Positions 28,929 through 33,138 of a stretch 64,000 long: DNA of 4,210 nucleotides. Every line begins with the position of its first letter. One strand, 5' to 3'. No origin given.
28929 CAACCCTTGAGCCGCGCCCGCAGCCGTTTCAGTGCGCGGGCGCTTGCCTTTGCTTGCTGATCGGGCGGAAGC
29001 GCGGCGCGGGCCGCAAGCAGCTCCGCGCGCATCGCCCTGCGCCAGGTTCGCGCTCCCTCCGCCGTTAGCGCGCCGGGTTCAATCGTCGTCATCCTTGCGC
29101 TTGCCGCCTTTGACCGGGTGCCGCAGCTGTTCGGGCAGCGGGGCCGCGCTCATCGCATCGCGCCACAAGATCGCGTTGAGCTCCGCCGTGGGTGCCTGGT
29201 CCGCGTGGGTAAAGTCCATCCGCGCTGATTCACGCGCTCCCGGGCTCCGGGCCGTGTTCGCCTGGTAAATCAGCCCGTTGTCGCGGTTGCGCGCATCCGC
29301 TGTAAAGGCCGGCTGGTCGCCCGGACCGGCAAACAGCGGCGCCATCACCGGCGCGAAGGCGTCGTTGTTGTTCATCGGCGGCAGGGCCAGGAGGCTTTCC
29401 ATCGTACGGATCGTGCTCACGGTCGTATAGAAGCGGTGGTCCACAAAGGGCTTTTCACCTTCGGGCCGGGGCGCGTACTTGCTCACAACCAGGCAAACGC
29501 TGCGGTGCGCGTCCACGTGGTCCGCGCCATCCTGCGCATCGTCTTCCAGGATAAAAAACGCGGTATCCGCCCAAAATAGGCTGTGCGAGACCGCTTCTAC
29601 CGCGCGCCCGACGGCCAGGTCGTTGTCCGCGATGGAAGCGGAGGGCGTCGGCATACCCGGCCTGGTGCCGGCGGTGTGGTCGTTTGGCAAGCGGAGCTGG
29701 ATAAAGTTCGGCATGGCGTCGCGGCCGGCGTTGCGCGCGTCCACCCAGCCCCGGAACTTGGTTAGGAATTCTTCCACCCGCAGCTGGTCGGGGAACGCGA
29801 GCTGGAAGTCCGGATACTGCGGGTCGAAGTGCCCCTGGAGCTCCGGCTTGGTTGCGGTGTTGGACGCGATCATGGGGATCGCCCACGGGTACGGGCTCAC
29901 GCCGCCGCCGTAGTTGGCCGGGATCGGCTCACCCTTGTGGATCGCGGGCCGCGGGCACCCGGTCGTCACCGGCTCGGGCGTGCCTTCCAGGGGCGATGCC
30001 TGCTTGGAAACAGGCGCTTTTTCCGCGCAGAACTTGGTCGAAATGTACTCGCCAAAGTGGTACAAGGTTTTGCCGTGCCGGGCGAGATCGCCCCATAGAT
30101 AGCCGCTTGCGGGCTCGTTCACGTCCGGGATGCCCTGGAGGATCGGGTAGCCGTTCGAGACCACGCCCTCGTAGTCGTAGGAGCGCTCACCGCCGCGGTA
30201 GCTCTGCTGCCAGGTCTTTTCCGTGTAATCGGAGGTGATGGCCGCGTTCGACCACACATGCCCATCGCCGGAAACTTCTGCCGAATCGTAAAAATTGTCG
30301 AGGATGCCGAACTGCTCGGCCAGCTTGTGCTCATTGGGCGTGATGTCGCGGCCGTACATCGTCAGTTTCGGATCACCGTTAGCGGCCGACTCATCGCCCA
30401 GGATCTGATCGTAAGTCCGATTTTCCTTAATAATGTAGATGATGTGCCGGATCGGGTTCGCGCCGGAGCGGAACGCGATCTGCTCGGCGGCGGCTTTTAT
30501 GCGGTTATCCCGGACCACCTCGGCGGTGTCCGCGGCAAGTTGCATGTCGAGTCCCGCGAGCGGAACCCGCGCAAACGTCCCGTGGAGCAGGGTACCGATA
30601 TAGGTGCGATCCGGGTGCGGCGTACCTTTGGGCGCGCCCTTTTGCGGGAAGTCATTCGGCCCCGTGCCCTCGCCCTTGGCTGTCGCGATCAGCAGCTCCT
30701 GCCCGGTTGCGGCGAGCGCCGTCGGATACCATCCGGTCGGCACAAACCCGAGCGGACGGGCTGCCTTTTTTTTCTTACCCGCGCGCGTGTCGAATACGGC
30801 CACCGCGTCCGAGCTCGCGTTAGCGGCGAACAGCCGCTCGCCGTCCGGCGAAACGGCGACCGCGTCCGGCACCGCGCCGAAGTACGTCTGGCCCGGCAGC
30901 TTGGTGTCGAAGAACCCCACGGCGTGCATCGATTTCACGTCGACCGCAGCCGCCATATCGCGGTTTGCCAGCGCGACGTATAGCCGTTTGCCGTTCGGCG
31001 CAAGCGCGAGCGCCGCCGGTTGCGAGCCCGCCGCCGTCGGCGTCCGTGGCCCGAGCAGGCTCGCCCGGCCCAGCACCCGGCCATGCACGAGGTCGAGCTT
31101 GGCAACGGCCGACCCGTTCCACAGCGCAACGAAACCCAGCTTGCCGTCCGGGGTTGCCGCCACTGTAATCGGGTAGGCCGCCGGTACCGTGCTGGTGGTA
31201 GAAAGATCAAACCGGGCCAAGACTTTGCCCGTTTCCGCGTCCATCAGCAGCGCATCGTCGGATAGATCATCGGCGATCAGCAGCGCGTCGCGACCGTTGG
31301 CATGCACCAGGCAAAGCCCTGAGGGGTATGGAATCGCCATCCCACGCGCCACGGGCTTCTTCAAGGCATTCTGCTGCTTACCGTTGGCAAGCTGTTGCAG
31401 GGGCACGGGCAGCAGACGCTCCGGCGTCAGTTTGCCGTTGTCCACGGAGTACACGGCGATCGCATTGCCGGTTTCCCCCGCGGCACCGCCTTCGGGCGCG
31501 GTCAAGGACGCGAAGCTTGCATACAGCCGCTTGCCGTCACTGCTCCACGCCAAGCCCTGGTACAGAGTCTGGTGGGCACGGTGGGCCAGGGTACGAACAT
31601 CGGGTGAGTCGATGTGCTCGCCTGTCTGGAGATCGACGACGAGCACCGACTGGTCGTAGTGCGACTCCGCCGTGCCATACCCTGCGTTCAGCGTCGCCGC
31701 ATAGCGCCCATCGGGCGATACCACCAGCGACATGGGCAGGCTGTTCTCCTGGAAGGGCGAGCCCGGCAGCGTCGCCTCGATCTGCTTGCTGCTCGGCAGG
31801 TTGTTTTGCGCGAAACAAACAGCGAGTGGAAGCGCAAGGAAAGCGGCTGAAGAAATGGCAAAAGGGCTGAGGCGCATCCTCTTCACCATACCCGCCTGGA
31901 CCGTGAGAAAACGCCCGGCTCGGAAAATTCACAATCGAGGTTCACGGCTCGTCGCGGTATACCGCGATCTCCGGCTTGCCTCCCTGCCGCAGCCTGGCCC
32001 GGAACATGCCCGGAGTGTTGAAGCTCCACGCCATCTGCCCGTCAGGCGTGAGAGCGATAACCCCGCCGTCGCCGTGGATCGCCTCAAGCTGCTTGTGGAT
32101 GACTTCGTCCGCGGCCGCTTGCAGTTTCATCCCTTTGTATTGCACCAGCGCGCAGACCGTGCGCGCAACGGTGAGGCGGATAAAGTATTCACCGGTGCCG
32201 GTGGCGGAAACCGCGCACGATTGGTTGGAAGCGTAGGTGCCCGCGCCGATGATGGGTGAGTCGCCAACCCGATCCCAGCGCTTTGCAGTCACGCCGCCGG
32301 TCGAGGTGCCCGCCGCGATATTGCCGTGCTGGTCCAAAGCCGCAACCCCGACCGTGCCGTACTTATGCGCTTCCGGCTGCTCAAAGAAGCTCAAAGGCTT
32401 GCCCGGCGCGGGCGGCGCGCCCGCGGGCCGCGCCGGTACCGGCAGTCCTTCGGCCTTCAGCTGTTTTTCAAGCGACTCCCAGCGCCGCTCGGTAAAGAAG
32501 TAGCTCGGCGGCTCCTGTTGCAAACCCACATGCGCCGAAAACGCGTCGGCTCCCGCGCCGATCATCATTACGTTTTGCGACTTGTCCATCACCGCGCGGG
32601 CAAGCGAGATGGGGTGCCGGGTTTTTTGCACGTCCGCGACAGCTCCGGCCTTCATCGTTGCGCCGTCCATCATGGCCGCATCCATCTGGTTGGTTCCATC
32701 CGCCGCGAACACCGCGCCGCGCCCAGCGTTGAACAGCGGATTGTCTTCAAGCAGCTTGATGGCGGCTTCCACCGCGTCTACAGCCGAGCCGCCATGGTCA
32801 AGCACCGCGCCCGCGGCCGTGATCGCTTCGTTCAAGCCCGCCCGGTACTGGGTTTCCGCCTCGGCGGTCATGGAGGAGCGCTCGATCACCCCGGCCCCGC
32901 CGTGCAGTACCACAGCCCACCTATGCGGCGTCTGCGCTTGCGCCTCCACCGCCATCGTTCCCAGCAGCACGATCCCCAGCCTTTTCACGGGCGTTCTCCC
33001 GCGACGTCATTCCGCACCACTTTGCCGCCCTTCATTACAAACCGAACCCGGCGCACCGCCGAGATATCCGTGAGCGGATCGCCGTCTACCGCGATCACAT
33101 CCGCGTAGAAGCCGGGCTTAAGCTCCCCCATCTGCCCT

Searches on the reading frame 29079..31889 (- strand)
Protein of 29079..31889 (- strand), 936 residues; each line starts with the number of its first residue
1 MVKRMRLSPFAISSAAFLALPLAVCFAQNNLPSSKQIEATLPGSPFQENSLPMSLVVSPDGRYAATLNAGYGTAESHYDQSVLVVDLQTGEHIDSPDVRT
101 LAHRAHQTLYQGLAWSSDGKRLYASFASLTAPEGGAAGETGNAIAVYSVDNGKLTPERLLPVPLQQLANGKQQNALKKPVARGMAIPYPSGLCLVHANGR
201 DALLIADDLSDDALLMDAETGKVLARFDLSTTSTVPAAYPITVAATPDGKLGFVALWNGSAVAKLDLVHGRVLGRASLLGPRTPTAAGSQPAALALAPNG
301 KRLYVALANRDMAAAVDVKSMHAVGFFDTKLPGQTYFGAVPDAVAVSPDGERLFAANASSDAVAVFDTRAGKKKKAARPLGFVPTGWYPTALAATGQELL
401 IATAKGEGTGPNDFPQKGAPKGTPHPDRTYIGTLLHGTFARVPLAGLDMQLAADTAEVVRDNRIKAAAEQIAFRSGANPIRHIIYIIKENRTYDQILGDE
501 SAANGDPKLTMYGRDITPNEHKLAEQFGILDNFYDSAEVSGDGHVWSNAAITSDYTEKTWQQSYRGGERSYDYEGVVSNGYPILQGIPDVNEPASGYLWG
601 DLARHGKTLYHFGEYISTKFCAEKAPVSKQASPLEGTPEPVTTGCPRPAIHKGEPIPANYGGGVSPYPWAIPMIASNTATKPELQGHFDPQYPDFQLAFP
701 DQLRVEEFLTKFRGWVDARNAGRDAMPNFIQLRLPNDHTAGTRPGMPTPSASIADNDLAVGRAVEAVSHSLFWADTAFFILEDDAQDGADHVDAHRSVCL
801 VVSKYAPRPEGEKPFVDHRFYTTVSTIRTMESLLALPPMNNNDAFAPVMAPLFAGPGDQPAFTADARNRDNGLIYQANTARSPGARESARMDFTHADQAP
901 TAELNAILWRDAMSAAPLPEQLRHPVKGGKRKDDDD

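Call 54: search_protein_families(library=pfam, proteins=[window:29079-31889:-], max_evalue=0.00001)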
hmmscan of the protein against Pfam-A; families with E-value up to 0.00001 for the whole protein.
window:29079-31889:- (936 aa): 1 family
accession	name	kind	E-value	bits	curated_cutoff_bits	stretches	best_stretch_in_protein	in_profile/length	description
PF10282.15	Lactonase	-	1.1e-06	28.5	21.7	0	285-368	33-320/344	Lactonase, 7-bladed beta-propeller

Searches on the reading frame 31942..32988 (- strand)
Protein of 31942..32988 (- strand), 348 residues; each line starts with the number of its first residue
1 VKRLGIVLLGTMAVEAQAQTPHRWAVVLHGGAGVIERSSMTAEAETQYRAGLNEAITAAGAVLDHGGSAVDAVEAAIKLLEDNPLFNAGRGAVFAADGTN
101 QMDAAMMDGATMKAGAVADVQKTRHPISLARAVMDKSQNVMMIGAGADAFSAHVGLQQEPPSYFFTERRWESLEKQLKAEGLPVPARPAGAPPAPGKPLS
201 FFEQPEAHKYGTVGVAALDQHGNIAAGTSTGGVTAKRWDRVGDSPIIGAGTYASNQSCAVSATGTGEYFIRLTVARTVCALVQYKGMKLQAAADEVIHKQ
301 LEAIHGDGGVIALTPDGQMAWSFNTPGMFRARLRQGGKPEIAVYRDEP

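Call 55: search_protein_families(library=pfam, proteins=[window:31942-32988:-], max_evalue=0.00001)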
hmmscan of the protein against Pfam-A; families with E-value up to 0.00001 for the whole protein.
window:31942-32988:- (348 aa): 1 family
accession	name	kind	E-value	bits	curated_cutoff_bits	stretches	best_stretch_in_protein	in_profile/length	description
PF01112.23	Asparaginase_2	-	8.7e-110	367.1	27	1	24-342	1-307/309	Asparaginase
